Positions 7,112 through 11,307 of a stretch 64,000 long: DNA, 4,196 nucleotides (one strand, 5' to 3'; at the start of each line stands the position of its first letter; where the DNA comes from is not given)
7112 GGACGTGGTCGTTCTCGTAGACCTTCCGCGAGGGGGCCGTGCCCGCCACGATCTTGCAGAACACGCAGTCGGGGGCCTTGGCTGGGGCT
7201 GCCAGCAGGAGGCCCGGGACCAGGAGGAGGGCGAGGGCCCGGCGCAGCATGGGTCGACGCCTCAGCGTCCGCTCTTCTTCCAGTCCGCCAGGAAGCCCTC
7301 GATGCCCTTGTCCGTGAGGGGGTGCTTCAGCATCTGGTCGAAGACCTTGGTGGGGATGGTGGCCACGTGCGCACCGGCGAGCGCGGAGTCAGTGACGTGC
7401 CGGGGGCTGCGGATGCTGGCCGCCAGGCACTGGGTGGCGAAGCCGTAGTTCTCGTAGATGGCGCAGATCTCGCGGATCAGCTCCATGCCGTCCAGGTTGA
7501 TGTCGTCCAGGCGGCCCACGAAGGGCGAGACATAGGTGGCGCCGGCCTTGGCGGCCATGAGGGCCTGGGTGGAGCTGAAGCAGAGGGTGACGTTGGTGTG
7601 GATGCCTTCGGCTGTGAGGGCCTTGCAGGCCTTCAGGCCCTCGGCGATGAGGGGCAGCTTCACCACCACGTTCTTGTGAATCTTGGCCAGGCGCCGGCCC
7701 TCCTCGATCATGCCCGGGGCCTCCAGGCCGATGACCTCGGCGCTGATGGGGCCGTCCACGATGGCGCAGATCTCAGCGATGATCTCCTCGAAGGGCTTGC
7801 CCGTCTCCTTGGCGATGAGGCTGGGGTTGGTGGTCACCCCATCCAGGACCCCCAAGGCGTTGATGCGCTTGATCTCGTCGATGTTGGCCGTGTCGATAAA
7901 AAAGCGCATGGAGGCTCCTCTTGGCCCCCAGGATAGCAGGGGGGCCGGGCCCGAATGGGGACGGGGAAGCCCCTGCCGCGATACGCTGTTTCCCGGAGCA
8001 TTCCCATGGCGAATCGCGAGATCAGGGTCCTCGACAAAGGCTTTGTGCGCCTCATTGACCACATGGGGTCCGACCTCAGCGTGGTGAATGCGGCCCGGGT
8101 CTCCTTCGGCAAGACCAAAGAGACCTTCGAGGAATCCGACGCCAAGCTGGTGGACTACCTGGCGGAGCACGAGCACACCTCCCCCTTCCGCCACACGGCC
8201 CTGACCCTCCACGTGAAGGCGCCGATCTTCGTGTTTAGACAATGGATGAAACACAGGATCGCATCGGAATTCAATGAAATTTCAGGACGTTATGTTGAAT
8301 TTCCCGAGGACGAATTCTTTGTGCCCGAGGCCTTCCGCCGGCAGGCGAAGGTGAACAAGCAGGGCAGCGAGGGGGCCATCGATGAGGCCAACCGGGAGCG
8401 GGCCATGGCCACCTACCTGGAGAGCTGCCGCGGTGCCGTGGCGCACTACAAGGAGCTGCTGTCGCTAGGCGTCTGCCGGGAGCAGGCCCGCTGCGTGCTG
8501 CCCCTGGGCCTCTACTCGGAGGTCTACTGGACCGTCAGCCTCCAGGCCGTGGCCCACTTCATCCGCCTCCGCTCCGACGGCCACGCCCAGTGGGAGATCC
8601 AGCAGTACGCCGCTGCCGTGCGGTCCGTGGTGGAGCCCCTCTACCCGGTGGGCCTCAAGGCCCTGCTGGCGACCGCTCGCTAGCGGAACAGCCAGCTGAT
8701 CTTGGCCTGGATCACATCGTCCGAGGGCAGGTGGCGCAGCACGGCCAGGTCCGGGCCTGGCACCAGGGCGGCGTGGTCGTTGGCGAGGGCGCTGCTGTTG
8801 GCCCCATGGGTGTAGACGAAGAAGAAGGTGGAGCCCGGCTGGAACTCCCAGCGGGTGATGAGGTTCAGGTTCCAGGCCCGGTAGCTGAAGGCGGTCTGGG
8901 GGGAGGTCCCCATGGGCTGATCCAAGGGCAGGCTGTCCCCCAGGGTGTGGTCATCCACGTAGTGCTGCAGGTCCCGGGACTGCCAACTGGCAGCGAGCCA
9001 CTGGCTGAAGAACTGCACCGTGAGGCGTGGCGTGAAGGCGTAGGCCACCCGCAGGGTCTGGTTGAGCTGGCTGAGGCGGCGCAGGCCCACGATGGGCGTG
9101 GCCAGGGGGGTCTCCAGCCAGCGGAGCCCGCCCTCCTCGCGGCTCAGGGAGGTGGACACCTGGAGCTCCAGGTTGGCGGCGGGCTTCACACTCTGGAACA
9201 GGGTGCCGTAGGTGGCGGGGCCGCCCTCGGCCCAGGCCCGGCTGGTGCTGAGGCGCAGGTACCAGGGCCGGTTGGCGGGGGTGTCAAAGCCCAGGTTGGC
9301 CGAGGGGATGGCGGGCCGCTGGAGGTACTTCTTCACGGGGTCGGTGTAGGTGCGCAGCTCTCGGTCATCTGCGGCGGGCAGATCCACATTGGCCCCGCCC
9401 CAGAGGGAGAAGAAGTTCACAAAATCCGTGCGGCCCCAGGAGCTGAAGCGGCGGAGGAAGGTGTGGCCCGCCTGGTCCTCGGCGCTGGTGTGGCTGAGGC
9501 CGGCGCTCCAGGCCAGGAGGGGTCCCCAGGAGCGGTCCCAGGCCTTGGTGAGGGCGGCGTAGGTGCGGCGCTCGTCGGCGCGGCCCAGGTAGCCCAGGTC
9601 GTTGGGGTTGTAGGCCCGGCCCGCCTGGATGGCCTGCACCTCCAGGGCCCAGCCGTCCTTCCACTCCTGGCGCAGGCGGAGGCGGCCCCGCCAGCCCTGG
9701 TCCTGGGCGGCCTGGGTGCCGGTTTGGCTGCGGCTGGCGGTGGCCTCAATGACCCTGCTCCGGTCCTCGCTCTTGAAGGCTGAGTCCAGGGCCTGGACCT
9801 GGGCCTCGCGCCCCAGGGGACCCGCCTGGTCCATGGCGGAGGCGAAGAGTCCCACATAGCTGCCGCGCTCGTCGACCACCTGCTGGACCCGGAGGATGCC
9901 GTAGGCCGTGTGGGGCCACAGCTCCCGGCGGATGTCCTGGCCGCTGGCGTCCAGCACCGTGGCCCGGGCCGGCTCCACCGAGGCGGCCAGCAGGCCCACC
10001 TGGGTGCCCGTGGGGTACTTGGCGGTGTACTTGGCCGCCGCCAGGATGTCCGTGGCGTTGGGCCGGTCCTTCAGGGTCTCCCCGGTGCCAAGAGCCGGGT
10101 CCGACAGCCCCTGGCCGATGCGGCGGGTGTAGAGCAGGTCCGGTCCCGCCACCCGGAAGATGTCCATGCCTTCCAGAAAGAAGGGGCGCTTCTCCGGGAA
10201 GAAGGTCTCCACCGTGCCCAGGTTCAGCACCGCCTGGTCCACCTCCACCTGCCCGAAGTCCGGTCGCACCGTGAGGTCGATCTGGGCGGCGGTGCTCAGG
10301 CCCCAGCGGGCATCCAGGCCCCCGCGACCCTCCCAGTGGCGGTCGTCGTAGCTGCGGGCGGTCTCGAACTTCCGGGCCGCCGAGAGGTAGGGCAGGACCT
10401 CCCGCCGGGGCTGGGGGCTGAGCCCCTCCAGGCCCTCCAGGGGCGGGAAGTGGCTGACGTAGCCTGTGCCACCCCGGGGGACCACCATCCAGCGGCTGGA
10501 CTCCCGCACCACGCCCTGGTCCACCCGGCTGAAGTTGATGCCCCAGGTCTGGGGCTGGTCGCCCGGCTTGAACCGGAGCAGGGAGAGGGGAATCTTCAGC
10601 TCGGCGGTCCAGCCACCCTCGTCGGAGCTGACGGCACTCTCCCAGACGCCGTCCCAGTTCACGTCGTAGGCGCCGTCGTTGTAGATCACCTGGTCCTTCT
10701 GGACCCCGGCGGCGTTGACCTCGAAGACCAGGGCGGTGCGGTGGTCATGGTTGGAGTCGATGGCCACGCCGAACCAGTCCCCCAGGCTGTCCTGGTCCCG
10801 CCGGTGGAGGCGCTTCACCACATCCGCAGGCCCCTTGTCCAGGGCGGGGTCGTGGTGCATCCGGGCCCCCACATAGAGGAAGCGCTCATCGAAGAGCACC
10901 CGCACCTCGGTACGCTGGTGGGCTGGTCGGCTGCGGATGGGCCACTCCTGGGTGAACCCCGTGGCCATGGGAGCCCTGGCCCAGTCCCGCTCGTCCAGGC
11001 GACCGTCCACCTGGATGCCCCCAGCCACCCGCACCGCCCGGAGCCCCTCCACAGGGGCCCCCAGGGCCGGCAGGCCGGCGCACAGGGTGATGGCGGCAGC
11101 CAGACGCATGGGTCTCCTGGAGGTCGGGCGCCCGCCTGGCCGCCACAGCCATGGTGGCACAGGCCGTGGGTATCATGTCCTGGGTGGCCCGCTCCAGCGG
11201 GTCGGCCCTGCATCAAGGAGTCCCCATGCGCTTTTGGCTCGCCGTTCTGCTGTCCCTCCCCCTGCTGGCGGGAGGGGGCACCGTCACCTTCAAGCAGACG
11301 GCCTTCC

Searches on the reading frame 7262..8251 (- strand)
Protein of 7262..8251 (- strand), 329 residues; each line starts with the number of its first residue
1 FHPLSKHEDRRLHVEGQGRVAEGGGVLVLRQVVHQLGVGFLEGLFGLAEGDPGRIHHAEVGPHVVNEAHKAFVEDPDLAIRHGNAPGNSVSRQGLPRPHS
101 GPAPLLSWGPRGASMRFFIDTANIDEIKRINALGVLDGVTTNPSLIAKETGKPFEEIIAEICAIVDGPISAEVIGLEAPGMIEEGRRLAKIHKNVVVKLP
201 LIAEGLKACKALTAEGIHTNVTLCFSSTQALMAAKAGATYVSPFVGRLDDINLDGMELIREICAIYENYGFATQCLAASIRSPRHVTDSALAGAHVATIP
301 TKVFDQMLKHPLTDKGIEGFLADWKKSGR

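Call 29: search_protein_families(library=pfam, proteins=[window:7262-8251:-], max_evalue=0.0001)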
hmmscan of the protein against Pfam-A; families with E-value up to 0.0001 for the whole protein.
window:7262-8251:- (329 aa): 1 family
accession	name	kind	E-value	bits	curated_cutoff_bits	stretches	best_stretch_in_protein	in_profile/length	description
PF00923.25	TAL_FSA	-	2.7e-65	221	27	1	117-326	1-280/285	Transaldolase/Fructose-6-phosphate aldolase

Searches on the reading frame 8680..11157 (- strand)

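Call 29: search_protein_families(library=pfam, proteins=[window:8680-11157:-], max_evalue=0.0001)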
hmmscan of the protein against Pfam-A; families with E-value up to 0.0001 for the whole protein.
window:8680-11157:- (825 aa): 2 families
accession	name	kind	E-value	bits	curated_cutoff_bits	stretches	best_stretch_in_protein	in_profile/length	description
PF19313.5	DUF5916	-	5e-58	197.7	22.6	1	251-789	4-531/572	Domain of unknown function (DUF5916)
PF06452.16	CBM9_1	-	1.8e-07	31.7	23.4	1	50-219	1-158/185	Carbohydrate family 9 binding domain-like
